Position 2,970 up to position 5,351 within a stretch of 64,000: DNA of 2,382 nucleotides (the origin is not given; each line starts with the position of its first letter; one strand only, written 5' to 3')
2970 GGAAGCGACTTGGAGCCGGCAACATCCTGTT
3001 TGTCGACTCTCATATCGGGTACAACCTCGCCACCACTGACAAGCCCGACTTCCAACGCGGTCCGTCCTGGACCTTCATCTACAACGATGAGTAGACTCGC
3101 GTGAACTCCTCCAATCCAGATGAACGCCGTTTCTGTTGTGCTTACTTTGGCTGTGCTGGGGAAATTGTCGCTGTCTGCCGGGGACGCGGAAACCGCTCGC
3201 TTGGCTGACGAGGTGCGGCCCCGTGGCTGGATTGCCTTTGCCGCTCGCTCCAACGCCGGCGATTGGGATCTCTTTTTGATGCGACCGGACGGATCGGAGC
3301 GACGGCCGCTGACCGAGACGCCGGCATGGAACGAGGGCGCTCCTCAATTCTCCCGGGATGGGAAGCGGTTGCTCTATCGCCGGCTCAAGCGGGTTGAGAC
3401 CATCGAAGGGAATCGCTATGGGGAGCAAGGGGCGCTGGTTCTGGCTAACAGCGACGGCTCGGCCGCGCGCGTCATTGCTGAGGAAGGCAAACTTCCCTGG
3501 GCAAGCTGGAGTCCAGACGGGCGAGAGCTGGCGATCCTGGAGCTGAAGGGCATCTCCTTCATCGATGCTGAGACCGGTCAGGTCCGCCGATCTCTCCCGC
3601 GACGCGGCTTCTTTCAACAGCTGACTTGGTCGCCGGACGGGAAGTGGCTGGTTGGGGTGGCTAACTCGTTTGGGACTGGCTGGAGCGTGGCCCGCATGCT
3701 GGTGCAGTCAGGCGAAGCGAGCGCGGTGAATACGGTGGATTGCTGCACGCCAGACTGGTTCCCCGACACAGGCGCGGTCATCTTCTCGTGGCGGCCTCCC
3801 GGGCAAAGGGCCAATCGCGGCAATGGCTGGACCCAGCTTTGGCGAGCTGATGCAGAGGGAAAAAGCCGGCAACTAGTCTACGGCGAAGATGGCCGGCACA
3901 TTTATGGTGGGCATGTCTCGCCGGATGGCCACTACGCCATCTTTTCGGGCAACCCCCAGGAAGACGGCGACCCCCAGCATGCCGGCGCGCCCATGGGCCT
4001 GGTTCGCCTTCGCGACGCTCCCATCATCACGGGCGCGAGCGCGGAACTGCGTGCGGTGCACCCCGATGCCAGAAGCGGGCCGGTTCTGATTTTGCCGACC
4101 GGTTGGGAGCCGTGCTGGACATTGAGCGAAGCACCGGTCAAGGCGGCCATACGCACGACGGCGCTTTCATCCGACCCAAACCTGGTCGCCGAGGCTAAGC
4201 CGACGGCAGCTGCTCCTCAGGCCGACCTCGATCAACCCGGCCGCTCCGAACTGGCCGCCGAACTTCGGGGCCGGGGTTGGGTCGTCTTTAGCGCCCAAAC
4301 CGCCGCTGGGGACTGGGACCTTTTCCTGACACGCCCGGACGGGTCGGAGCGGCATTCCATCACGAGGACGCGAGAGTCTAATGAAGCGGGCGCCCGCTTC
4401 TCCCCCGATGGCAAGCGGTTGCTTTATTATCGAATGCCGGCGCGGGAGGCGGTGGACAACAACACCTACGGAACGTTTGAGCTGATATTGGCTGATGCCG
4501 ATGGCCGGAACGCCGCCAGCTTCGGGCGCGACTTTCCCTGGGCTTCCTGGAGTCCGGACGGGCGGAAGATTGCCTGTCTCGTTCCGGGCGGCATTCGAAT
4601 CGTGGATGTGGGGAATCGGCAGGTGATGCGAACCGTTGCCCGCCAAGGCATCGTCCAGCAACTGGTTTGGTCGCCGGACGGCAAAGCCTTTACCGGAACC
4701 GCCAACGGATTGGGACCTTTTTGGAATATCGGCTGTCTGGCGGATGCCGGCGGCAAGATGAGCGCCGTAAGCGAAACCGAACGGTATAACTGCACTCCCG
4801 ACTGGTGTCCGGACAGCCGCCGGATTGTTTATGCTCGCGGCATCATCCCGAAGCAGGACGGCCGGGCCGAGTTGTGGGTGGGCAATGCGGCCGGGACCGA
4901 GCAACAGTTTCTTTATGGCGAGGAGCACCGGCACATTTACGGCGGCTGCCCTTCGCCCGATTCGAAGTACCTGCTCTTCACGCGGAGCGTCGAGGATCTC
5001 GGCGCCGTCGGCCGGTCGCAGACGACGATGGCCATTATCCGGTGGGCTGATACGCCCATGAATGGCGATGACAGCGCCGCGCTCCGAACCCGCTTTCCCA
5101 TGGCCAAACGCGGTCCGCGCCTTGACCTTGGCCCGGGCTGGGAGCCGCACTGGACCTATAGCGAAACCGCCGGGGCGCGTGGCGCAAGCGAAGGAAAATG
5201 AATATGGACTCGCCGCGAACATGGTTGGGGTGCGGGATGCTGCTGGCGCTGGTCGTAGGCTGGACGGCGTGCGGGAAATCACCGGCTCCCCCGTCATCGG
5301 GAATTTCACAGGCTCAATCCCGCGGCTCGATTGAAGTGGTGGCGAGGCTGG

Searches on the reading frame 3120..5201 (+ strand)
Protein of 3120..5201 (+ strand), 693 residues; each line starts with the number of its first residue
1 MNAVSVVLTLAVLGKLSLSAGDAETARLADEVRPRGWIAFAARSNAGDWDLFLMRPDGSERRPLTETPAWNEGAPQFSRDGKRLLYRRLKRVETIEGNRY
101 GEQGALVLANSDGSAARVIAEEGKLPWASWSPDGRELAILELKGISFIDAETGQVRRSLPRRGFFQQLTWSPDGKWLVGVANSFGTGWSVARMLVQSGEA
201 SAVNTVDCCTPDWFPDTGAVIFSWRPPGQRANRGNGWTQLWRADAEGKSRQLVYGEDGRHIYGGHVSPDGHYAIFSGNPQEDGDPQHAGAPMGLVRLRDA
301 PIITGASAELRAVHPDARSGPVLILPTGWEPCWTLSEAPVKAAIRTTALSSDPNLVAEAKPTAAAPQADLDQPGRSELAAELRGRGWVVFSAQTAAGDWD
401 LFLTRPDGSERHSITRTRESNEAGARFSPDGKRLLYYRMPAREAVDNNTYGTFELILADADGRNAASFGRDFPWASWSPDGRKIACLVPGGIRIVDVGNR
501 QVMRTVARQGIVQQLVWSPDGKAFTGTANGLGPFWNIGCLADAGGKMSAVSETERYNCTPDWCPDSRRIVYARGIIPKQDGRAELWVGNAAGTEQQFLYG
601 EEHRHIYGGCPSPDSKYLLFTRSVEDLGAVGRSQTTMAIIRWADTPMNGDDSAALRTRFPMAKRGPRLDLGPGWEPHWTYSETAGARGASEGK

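Call 40: search_protein_families(library=pfam, proteins=[window:3120-5201:+], max_evalue=0.00001)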
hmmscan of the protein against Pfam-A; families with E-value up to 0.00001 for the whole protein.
window:3120-5201:+ (693 aa): 3 families
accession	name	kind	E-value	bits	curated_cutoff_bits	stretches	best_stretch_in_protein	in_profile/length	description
PF07676.18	PD40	-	5.7e-24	83.9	20.9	0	417-438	7-27/38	WD40-like Beta Propeller Repeat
PF25174.1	Beta-prop_THOC3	-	7.4e-10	38.7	305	0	118-178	84-145/272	THOC3 beta-propeller domain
PF00930.27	DPPIV_N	-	6.9e-06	25.5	22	0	149-182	29-62/354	Dipeptidyl peptidase IV (DPP IV) N-terminal region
